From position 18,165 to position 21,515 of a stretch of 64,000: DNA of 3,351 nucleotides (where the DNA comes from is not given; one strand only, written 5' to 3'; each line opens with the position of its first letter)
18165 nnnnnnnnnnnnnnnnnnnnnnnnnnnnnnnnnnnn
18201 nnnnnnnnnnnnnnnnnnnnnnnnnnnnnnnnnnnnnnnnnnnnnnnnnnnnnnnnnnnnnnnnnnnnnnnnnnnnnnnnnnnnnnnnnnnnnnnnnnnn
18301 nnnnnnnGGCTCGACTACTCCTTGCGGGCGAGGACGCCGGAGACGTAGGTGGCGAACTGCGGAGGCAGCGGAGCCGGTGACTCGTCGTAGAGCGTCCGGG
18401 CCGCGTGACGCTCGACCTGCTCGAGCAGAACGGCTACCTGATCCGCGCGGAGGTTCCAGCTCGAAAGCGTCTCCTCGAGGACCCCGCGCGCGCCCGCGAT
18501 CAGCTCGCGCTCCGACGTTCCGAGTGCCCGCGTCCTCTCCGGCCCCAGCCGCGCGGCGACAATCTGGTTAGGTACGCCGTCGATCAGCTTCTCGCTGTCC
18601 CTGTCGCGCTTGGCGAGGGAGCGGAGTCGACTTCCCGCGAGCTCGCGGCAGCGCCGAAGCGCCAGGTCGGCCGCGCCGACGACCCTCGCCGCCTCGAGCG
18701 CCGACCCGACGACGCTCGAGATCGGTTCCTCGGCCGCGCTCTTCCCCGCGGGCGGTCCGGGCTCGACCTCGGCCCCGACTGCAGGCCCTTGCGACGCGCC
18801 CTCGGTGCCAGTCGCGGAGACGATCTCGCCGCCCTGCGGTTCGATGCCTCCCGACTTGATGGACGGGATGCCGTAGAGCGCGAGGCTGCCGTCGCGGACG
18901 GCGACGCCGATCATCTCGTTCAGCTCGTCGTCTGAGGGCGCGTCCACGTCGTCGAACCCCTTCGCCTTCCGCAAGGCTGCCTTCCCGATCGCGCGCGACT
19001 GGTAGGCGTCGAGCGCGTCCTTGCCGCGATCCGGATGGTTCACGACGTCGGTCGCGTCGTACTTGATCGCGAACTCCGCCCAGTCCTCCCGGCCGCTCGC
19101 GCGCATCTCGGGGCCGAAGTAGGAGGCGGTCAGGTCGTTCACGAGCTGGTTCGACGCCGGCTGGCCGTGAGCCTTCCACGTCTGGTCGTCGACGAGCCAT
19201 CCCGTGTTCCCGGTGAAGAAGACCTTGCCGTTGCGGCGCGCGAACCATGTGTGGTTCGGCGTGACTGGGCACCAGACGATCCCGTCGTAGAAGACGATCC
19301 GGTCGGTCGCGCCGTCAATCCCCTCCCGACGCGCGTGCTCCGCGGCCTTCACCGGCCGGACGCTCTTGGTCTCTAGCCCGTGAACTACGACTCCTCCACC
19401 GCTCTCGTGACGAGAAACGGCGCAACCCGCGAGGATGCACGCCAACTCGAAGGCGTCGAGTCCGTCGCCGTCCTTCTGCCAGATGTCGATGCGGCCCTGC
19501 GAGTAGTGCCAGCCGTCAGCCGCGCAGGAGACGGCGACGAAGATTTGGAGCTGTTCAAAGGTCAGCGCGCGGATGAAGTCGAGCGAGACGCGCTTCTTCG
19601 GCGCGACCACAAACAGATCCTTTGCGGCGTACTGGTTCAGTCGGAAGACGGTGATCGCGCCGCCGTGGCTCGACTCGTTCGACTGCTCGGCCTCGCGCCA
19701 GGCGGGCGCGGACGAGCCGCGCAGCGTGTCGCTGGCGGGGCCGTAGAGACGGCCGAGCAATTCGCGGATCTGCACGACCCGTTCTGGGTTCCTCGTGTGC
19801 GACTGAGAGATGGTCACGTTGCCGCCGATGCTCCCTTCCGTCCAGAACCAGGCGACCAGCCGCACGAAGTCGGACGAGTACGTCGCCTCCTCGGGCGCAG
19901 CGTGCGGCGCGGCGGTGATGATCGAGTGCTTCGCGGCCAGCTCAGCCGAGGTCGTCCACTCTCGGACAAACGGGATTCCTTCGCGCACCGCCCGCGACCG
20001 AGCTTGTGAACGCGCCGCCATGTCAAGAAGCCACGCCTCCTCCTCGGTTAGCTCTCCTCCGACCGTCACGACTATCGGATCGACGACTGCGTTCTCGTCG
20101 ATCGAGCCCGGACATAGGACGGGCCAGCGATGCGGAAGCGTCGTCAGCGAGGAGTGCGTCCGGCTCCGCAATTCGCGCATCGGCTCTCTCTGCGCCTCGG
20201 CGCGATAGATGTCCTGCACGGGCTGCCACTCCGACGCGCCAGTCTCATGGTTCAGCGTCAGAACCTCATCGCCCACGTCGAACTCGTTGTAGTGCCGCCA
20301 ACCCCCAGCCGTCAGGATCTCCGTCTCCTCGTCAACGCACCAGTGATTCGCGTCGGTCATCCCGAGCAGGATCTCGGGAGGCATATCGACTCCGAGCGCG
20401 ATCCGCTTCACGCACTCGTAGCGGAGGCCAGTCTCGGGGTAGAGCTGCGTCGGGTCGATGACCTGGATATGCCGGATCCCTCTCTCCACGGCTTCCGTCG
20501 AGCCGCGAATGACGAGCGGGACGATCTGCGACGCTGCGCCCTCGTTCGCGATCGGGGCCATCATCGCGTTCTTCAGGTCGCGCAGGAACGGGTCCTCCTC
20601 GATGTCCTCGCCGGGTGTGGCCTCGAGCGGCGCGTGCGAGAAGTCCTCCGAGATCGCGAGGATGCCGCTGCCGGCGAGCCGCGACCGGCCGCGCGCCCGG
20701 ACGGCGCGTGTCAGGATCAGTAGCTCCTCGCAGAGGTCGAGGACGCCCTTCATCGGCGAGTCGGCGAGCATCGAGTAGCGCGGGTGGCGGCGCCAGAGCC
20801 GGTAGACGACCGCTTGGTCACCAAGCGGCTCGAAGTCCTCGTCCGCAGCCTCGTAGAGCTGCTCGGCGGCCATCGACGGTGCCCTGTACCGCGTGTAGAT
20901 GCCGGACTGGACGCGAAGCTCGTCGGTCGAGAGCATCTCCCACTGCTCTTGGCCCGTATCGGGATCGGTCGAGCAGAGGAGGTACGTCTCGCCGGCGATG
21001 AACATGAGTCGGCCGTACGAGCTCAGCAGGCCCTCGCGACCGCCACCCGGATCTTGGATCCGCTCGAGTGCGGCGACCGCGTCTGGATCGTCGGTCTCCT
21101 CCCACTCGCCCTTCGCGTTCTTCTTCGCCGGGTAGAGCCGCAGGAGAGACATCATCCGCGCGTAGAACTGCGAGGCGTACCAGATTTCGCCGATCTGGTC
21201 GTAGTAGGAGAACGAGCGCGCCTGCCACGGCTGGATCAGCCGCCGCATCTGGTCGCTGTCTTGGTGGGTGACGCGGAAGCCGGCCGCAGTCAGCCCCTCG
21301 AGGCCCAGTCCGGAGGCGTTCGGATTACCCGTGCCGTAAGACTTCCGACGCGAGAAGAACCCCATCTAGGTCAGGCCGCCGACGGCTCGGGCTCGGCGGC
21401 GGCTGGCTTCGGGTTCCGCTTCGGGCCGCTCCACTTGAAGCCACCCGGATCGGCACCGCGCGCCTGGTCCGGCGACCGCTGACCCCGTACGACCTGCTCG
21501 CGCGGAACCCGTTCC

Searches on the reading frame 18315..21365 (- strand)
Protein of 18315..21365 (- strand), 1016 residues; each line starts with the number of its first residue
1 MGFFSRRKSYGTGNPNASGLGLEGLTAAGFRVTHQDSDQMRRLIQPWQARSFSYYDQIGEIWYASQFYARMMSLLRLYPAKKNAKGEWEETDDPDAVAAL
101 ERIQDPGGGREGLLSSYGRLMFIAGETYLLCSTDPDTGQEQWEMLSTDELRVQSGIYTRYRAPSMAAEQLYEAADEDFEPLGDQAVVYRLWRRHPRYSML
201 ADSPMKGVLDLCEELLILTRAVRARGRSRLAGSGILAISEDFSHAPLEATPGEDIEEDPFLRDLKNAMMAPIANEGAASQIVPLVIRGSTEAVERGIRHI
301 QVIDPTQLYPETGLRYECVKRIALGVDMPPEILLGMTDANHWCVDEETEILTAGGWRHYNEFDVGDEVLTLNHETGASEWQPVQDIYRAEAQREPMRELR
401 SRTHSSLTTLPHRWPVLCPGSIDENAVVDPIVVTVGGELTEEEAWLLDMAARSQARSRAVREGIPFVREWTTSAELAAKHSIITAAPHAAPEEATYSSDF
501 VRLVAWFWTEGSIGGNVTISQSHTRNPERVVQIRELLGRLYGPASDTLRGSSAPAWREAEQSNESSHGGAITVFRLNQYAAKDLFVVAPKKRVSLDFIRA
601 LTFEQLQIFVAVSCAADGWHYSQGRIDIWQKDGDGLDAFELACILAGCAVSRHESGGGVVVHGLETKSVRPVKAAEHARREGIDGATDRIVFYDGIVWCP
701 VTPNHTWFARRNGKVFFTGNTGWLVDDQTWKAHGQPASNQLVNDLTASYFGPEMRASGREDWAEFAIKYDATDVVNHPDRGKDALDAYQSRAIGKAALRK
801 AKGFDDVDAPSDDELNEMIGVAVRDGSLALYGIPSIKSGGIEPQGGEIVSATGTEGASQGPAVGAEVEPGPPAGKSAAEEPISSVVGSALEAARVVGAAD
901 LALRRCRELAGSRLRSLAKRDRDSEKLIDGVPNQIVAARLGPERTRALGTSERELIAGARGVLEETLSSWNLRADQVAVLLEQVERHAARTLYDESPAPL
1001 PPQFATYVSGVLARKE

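Call 3: search_protein_families(library=pfam, proteins=[window:18315-21365:-], max_evalue=0.1)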
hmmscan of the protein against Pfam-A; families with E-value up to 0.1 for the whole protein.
window:18315-21365:- (1016 aa): 1 family
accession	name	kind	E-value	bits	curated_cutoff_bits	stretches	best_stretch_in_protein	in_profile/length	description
PF13403.11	Hint_2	-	0.027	15.3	28.4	0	343-393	2-52/147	Hint domain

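Call 33: find_homologous_proteins(query=window:18315-21365:-, max_evalue=0.00001)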
Query window:18315-21365:- (1016 aa): 428 proteins with E <= 0.00001 among 8000 candidates; the best 120 are listed.
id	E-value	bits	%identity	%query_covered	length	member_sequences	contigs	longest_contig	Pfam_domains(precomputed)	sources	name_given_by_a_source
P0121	0.0e+0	2322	100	100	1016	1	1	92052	-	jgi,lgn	jgi:hypothetical protein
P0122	0.0e+0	1030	51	97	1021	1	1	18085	-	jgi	jgi:hypothetical protein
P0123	6.3e-295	999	50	97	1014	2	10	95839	-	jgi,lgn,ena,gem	-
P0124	3.9e-289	980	74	34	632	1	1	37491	-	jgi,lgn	jgi:hypothetical protein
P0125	6.8e-278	943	48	97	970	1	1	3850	-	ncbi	-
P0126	4.0e-274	931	75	34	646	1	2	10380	-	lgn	-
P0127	6.1e-274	930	73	34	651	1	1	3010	-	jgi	jgi:hypothetical protein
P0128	1.4e-273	929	75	34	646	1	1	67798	-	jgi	jgi:hypothetical protein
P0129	1.1e-271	923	75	34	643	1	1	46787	-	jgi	jgi:hypothetical protein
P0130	4.2e-270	917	78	32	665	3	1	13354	-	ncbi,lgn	-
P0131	3.9e-268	911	76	33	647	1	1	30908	-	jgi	jgi:hypothetical protein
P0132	8.4e-264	896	45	96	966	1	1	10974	-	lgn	-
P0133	2.9e-263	895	73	33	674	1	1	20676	-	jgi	jgi:hypothetical protein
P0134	1.7e-250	852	64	34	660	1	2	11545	-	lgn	-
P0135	5.2e-248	844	73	33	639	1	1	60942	-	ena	-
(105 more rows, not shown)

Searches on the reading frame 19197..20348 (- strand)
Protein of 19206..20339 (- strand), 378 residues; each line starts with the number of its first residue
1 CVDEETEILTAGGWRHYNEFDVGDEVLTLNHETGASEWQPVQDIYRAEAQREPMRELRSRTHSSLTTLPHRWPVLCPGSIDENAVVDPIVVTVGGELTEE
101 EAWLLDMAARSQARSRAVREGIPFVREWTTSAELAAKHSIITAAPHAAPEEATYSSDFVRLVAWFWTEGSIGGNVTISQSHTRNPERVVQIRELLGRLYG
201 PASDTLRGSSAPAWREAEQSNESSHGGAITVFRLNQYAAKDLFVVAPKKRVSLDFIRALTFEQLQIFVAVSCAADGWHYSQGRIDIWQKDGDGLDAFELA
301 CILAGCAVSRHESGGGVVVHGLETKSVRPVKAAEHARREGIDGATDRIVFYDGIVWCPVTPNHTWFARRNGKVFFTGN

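Call 9: search_protein_families(library=ncbifam, proteins=[window:19206-20339:-], max_evalue=0.1)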
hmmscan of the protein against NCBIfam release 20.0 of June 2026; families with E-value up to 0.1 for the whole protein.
seq(378 aa): 0 families

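Call 36: search_solved_structures(query=window:19206-20339:-, max_evalue=10, show_alignments=3)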
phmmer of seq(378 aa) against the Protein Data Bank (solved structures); distinct sequences matched with E-value up to 10: 0.

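Call 53: search_protein_families(library=phrogs, proteins=[window:19206-20339:-], max_evalue=0.001)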
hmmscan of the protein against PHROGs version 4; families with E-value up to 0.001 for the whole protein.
window:19206-20339:- (378 aa): 1 family
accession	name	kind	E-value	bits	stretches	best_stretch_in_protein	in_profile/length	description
phrog_32482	-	other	1.1e-05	25.3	0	1-46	76-122/589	PhoH-like phosphate starvation-inducible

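Call 59: search_protein_families(library=pfam, proteins=[window:19206-20339:-], max_evalue=1)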
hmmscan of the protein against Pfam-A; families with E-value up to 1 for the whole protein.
window:19206-20339:- (378 aa): 1 family
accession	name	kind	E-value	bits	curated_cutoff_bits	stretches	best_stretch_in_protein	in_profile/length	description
PF13403.11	Hint_2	-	0.0041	17.9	28.4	1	1-51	2-52/147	Hint domain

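Call 62: predict_structure(alignment_id=A4)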
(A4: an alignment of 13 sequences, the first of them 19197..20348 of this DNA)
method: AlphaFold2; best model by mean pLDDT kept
length: 384 residues; sequences in the alignment: 13
mean_pLDDT: 85.8   pTM: 0.84
mean pLDDT of the five models: 85.8, 85.7, 85.1, 83.3, 82.3
residues with pLDDT >= 90: 236; 70-90: 93; 50-70: 40; < 50: 15
segments of 3 or more residues with pLDDT < 50: 84-97
pLDDT, mean of each block of 10 residues (from residue 1): 88 94 95 92 94 94 91 90 46 47 60 59 79 90 93 95 96 89 85 96 93 92 69 92 94 96 95 83 70 93 94 92 86 86 84 94 94 94 57
secondary structure, 60 per line:
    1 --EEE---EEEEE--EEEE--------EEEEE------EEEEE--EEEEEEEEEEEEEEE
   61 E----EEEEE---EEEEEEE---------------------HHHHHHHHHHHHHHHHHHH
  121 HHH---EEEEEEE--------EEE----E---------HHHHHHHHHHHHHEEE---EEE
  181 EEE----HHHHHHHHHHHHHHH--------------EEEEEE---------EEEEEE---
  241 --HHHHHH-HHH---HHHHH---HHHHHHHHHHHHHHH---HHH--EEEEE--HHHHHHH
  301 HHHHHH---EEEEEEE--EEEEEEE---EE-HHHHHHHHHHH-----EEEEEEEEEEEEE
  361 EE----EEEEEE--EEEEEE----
elements in order: E3-5 E9-13 E16-19 E28-32 E39-43 E46-61 E66-70 E74-80 H102-123 E127-133 E142-144 H159-171 E172-174 E178-183 H188-202 E217-222 E232-237 H243-248 H256-260 H264-278 E287-291 H294-306 E310-316 E319-325 H332-342 E348-362 E367-372 E375-380

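Call 65: fold_search(model_id=the predicted structure, library=pdb)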
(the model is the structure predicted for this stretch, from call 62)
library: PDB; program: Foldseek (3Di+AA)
matches with E <= 10: 364; with E <= 0.001: 13
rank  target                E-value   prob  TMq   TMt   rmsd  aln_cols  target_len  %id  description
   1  7qsu                  2.1e-13  1.00  0.54  0.56   9.2       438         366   12  Crystal structure of homing endonuclease-associated TliVMA intein (C1A, d333-339) (released 2022-03-30)
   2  7qst                  4.5e-13  1.00  0.54  0.57   8.2       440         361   11  Crystal structure of homing endonuclease-associated PhoVMA intein (C1A) (released 2022-03-30)
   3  7qss                  2.8e-12  1.00  0.52  0.47   9.6       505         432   10  Crystal structure of homing endonuclease-associated TliVMA intein (C1A) (released 2022-03-30)
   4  1dq3                  3.2e-10  1.00  0.56  0.49   8.3       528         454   10  CRYSTAL STRUCTURE OF AN ARCHAEAL INTEIN-ENCODED HOMING ENDONUCLEASE PI-PFUI (released 2000-07-05)
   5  2cw7                  3.2e-10  1.00  0.47  0.36  22.2       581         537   11  Crystal structure of intein homing endonuclease II (released 2006-04-18)
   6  1jva_B                7.4e-10  1.00  0.53  0.49  10.9       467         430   11  CRYSTAL STRUCTURE OF THE VMA1-DERIVED ENDONUCLEASE BEARING THE N AND C EXTEIN PROPEPTIDES (released 2002-08-29)
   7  1jva_A                7.8e-10  1.00  0.54  0.49   9.9       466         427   12  CRYSTAL STRUCTURE OF THE VMA1-DERIVED ENDONUCLEASE BEARING THE N AND C EXTEIN PROPEPTIDES (released 2002-08-29)
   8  1um2_A                1.4e-09  1.00  0.55  0.52   9.9       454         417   12  Crystal Structure of the Vma1-Derived Endonuclease with the Ligated Extein Segment (released 2004-09-22)
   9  1um2_B                2.1e-08  1.00  0.55  0.51   9.7       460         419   13  Crystal Structure of the Vma1-Derived Endonuclease with the Ligated Extein Segment (released 2004-09-22)
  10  6tmm_BBB              5.4e-04  1.00  0.18  0.41   2.5        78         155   20  BIL2 domain from T.thermophila BUBL1 locus (C1A-N143A) (released 2020-12-16)
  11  6y75_B                7.6e-04  1.00  0.17  0.42   2.1        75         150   21  BIL2 domain from T.thermophila BUBL1 locus (C1A-N143A) (released 2021-02-03)
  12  6tmm_AAA              9.4e-04  1.00  0.17  0.39   2.4        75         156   21  BIL2 domain from T.thermophila BUBL1 locus (C1A-N143A) (released 2020-12-16)
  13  6y75_A                1.0e-03  1.00  0.17  0.40   2.2        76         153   22  BIL2 domain from T.thermophila BUBL1 locus (C1A-N143A) (released 2021-02-03)
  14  6tyy                  1.9e-03  1.00  0.22  0.55   5.1       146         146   14  Hedgehog autoprocessing mutant D46H (released 2019-11-20)
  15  2lwy_MODEL_1_A        2.7e-03  1.00  0.18  0.48   1.9        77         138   26  Solution Structure of Bacterial Intein-Like domain from Clostridium thermocellum (released 2013-05-08)
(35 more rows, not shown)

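Call 66: search_protein_representatives(protein=window:19206-20339:-)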
Query: 378 residues. Proteins with E-value up to 0.001 (for the whole library): 4175; up to 1e-10: 1647; up to 1e-30: 606. The best 150 are listed.
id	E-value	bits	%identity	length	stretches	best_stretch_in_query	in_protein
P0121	2.4e-256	866.1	100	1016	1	1-378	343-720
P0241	2.3e-117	408.7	47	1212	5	125-378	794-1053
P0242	7.4e-113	393.8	44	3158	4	121-378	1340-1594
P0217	7.2e-108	377.4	57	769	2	124-378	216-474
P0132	3.4e-105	368.6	57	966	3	125-378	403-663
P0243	1.6e-104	366.4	58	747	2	125-378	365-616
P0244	7.1e-104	364.3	57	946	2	124-378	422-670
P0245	5.4e-101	354.8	41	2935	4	125-378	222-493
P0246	4.5e-100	351.7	42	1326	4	127-378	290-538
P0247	1.3e-97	343.7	55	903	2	124-378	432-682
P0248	4.8e-97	341.8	54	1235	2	120-378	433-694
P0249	6.1e-97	341.4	56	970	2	125-378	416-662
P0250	5.1e-96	338.4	51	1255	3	125-378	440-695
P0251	1.0e-94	334.1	56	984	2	124-378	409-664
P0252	1.4e-94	333.6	54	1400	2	120-378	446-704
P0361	1.6e-56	208.4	44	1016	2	126-378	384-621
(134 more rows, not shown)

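Call 68: search_dna_similar(query=window:19206-20339:-, collection=phages, mode=protein, max_rows=40, rows=spread)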
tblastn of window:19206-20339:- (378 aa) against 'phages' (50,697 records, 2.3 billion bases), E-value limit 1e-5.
Records with a match: 43; places in all: 43; records where one place covers at least 80% of the query: 8.
Best place of each record, by identity: <60% 43.
By first word of the organism name: Mycobacterium 30; Gordonia 11; Caudovirales 1; Phage 1.
By host as written in the record: Mycobacterium smegmatis mc2 155 21; Mycobacterium smegmatis mc#155 8; Gordonia terrae 3612 5; Gordonia sp. 4; Gordonia malaquae BEN700 2; Mycobacterium smegmatis ATCC 607 1; - 1; bacteria 1.
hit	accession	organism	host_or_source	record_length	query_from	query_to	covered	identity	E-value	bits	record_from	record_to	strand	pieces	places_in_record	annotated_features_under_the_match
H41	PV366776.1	Gordonia phage Belphegor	Gordonia terrae 3612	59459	1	378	100%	44.8%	1e-84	286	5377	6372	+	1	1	9: portal protein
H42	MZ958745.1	Mycobacterium phage Pinkcreek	Mycobacterium smegmatis ATCC 607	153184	1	378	79%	42.8%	2e-35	220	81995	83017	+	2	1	135: hypothetical protein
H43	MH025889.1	Gordonia phage Hail2Pitt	Gordonia terrae 3612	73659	1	378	79%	42.0%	4e-26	208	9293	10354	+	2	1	8: portal protein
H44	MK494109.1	Gordonia phage Lahirium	Gordonia terrae 3612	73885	1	378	79%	42.0%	4e-26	208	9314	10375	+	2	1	8: portal protein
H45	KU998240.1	Gordonia phage Woes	Gordonia terrae 3612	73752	1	378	79%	42.0%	1e-25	206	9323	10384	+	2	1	8: portal protein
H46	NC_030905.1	Gordonia phage Woes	Gordonia terrae 3612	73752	1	378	79%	42.0%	1e-25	206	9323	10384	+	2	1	8: portal protein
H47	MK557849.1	Caudovirales GX15bay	mangrove soil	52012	1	378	100%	32.5%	5e-33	136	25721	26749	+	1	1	portal protein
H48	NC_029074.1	Gordonia phage GordTnk2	Gordonia sp.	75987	1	378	100%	30.9%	1e-37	149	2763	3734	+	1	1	TerL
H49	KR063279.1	Gordonia phage GMA3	Gordonia malaquae BEN700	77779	1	378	100%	30.9%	3e-39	154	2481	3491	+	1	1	putative large terminase subunit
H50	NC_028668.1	Gordonia phage GMA3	Gordonia malaquae BEN700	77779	1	378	100%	30.9%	3e-39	154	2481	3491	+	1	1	putative large terminase subunit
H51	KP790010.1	Gordonia phage GordDuk1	Gordonia sp.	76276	1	378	100%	29.0%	3e-34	139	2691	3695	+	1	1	TerL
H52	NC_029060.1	Gordonia phage GordDuk1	Gordonia sp.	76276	1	378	100%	29.0%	3e-34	139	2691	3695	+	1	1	TerL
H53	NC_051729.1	Mycobacterium phage Atcoo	Mycobacterium smegmatis mc2 155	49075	157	378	59%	26.1%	1e-7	60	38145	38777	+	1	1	55: DNA methyltransferase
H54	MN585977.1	Mycobacterium phage Atcoo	Mycobacterium smegmatis mc2 155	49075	157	378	59%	26.1%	1e-7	60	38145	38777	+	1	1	55: DNA methylase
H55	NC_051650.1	Mycobacterium phage DRBy19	Mycobacterium smegmatis mc#155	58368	157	378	59%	26.1%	1e-7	60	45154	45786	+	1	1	70: DNA methyltransferase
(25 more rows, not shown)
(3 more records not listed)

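Call 69: get_annotated_region(hit=H41, flank=1500)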
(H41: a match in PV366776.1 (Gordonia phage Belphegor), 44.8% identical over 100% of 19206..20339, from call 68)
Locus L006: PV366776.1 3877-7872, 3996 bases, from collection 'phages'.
description: Gordonia phage Belphegor, complete genome.
organism: Gordonia phage Belphegor (NCBI taxid 3411806)
taxonomy: Viruses; Duplodnaviria; Heunggongvirae; Uroviricota; Caudoviricetes
host: Gordonia terrae 3612; source: -; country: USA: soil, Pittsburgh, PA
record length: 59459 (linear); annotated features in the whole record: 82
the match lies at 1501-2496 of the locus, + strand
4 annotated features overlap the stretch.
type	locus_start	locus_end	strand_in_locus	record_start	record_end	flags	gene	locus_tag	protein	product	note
CDS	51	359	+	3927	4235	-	8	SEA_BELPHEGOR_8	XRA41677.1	membrane protein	-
CDS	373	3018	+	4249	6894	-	9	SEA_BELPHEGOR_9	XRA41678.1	portal protein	-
CDS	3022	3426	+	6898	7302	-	10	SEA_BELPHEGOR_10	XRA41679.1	hypothetical protein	-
CDS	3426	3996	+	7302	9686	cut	11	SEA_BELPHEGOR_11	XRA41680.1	hypothetical protein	-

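Call 70: get_annotated_region(hit=H43, flank=1500)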
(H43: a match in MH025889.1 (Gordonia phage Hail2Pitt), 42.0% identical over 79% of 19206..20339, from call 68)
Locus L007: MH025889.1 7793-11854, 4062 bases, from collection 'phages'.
description: Gordonia phage Hail2Pitt, complete genome.
organism: Gordonia phage Hail2Pitt (NCBI taxid 2126785)
taxonomy: Viruses; Duplodnaviria; Heunggongvirae; Uroviricota; Caudoviricetes; Woesvirus; Woesvirus woes
host: Gordonia terrae 3612; source: soil; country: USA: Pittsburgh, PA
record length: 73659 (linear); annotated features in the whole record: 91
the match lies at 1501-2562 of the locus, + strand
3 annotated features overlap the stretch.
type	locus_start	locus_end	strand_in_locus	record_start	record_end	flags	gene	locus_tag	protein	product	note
CDS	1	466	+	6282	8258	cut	7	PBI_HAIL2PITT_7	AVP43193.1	terminase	-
CDS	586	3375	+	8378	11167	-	8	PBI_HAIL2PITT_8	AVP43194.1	portal protein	-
CDS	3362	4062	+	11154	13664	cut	9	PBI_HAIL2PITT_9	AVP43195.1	hypothetical protein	-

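Call 71: get_annotated_region(hit=H49, flank=1500)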
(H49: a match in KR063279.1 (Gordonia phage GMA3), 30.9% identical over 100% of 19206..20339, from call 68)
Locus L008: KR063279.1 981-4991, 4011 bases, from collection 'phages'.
description: Gordonia phage GMA3, complete genome.
organism: Gordonia phage GMA3 (NCBI taxid 1647284)
taxonomy: Viruses; Duplodnaviria; Heunggongvirae; Uroviricota; Caudoviricetes; Gamtrevirus; Gamtrevirus GMA3
host: Gordonia malaquae BEN700; source: wastewater; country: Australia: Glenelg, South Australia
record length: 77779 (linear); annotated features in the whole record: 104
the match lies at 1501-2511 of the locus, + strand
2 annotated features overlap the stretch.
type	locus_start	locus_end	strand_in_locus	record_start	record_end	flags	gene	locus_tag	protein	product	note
CDS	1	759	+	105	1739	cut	-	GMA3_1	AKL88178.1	putative small terminase subunit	Orf1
CDS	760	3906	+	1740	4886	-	-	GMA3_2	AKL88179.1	putative large terminase subunit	Orf2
